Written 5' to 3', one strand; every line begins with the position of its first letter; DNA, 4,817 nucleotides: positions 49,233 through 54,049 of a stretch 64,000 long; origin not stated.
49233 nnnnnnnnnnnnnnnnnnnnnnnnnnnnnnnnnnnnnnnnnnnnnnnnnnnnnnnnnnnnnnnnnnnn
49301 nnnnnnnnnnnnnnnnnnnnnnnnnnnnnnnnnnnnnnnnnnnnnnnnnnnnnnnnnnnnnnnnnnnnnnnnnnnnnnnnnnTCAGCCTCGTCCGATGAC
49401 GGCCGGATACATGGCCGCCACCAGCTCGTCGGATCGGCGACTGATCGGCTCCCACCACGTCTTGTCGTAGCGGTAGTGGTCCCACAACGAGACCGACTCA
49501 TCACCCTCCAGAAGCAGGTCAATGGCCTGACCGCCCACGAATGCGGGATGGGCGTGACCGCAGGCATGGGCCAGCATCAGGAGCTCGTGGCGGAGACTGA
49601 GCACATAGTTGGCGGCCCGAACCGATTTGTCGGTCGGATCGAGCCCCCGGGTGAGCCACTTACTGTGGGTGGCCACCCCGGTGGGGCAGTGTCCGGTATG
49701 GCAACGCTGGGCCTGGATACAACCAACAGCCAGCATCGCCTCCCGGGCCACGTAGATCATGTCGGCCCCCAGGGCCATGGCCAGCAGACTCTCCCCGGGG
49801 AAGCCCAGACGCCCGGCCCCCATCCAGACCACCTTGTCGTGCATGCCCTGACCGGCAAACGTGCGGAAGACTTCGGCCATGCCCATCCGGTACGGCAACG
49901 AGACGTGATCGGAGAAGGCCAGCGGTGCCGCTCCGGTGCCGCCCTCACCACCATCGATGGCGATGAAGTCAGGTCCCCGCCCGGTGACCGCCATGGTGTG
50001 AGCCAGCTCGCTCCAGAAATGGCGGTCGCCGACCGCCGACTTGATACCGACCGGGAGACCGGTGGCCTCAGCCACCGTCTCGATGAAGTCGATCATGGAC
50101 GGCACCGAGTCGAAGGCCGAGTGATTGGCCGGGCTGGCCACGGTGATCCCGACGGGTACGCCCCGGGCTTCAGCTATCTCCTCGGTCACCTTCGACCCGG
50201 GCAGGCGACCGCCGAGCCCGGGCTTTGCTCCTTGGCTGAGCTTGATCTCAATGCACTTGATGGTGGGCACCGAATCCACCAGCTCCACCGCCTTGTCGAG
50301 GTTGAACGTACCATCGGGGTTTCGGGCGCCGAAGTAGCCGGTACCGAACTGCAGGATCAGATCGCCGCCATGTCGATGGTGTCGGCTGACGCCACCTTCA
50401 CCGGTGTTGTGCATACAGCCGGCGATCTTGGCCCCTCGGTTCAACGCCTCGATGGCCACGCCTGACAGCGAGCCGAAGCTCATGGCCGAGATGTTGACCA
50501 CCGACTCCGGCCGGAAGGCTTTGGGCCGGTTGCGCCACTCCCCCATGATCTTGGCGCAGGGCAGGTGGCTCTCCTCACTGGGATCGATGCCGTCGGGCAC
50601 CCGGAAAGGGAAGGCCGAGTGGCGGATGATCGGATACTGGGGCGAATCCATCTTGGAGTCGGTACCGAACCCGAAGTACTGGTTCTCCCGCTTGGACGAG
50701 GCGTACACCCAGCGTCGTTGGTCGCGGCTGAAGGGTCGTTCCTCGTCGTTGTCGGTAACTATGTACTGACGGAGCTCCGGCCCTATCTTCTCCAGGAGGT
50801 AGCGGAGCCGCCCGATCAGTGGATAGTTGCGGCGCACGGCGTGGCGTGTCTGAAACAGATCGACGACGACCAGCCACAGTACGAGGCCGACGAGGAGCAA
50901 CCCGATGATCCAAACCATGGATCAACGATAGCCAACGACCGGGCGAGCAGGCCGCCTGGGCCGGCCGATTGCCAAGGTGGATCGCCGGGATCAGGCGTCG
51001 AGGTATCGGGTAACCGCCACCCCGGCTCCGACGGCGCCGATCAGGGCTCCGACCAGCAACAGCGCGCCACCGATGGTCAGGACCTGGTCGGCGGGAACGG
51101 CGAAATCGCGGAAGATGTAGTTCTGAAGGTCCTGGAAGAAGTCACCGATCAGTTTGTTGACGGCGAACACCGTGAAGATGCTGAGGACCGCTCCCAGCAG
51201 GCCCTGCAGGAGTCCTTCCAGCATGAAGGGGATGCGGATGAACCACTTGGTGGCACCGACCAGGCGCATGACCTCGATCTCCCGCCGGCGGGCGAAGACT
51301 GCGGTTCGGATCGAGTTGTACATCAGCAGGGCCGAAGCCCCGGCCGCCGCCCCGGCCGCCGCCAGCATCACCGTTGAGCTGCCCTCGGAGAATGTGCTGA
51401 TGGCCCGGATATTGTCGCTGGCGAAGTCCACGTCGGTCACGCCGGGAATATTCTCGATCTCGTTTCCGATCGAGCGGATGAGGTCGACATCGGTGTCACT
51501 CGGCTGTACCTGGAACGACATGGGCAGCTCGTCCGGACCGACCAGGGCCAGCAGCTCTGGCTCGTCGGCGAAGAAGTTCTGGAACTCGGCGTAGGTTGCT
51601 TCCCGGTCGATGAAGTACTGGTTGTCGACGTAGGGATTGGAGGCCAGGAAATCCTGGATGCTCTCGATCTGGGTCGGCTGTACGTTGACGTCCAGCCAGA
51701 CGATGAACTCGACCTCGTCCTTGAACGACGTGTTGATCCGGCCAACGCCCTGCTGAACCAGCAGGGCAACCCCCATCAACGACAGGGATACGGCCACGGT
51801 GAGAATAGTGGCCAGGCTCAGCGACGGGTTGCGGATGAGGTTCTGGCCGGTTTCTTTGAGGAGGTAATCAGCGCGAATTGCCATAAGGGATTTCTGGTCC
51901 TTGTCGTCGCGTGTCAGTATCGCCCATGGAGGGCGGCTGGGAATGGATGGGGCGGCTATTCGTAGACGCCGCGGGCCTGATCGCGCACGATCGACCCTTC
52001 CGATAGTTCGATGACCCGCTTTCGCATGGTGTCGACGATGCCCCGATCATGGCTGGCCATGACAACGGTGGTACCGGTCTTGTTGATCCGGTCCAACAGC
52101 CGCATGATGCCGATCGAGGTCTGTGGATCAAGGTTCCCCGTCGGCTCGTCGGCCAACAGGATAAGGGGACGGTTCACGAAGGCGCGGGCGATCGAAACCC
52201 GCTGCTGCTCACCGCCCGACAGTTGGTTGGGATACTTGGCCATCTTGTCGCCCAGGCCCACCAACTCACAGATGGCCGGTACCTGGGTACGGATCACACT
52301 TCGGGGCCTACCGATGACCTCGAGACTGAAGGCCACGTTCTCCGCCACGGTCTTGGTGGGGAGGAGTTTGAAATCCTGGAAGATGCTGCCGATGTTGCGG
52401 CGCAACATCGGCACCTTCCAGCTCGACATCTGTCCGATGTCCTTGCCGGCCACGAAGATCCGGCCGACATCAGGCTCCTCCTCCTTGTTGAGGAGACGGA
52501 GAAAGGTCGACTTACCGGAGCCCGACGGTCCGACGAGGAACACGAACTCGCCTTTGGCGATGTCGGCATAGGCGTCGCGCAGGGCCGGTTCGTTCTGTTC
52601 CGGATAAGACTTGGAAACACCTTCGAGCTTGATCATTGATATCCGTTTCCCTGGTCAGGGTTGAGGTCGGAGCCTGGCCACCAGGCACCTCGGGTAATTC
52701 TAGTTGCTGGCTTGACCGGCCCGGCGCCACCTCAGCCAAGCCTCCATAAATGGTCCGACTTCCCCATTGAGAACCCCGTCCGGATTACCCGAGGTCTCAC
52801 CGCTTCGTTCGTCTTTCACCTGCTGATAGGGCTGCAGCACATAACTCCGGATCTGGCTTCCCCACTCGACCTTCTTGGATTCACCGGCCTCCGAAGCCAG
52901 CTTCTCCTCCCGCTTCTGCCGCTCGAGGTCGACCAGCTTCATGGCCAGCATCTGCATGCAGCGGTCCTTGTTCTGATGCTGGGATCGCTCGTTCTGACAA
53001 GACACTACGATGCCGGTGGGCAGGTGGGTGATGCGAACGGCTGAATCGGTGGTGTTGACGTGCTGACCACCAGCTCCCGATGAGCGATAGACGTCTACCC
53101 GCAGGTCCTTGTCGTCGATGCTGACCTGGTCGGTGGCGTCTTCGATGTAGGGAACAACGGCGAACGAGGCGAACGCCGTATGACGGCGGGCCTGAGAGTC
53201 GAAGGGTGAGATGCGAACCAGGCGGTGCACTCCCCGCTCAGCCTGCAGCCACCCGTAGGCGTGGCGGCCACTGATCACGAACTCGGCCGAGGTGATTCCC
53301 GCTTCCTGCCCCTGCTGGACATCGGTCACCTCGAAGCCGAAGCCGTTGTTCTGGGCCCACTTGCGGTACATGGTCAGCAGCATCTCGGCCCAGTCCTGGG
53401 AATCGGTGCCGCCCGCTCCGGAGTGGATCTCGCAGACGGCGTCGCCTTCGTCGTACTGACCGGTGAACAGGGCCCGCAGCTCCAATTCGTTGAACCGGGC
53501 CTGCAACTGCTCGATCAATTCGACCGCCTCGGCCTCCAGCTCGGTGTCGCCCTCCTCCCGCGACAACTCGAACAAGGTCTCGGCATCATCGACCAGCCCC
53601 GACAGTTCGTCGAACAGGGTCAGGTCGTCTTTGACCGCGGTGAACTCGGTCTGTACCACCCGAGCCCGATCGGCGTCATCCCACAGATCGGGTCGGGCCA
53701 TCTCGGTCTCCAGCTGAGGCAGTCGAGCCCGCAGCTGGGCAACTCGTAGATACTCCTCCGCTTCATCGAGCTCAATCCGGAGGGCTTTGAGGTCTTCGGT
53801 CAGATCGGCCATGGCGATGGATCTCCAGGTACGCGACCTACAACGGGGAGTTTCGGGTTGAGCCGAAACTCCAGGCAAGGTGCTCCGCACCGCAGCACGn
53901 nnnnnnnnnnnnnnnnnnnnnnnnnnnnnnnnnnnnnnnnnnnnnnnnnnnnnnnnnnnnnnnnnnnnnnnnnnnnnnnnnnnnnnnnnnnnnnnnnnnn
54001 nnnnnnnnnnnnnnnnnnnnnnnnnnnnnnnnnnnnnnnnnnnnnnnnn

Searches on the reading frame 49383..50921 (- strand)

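Call 69: search_protein_families(library=pfam, proteins=[window:49383-50921:-], max_evalue=0.00001)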
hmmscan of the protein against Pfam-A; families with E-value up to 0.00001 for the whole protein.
window:49383-50921:- (512 aa): 1 family
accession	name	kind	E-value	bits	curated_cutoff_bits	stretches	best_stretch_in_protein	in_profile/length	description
PF01645.23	Glu_synthase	-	2e-77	261.3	20.4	1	138-456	65-368/369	Conserved region in glutamate synthase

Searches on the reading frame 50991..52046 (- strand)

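Call 69: search_protein_families(library=pfam, proteins=[window:50991-52046:-], max_evalue=0.00001)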
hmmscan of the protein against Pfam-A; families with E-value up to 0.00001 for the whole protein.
window:50991-52046:- (351 aa): 2 families
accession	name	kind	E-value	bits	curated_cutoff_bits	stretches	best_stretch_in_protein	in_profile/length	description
PF18075.7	FtsX_ECD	-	3.5e-15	56.8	23.5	1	112-206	1-96/96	FtsX extracellular domain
PF02687.27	FtsX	-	2.1e-14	54.1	25.5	1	231-339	4-110/120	FtsX-like permease C-terminal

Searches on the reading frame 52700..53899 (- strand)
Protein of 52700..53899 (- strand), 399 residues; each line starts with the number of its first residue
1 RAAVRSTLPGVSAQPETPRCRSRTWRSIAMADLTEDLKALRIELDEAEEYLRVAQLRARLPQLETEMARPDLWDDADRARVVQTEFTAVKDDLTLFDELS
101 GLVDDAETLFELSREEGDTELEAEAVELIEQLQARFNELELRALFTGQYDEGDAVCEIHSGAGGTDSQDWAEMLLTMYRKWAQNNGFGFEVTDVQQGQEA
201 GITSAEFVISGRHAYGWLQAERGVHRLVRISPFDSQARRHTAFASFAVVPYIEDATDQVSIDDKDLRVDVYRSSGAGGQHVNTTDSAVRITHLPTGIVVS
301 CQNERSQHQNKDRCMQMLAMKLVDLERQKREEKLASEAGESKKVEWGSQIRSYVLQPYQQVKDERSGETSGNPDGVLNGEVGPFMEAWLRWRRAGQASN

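Call 69: search_protein_families(library=pfam, proteins=[window:52700-53899:-], max_evalue=0.00001)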
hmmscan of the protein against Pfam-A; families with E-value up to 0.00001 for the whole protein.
window:52700-53899:- (399 aa): 2 families
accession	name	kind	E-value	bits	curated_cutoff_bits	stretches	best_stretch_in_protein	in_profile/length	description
PF03462.23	PCRF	-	6.5e-52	176.6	24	1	57-245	2-193/194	PCRF domain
PF00472.26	RF-1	-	6.1e-43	145.9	35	1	258-365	4-116/116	RF-1 domain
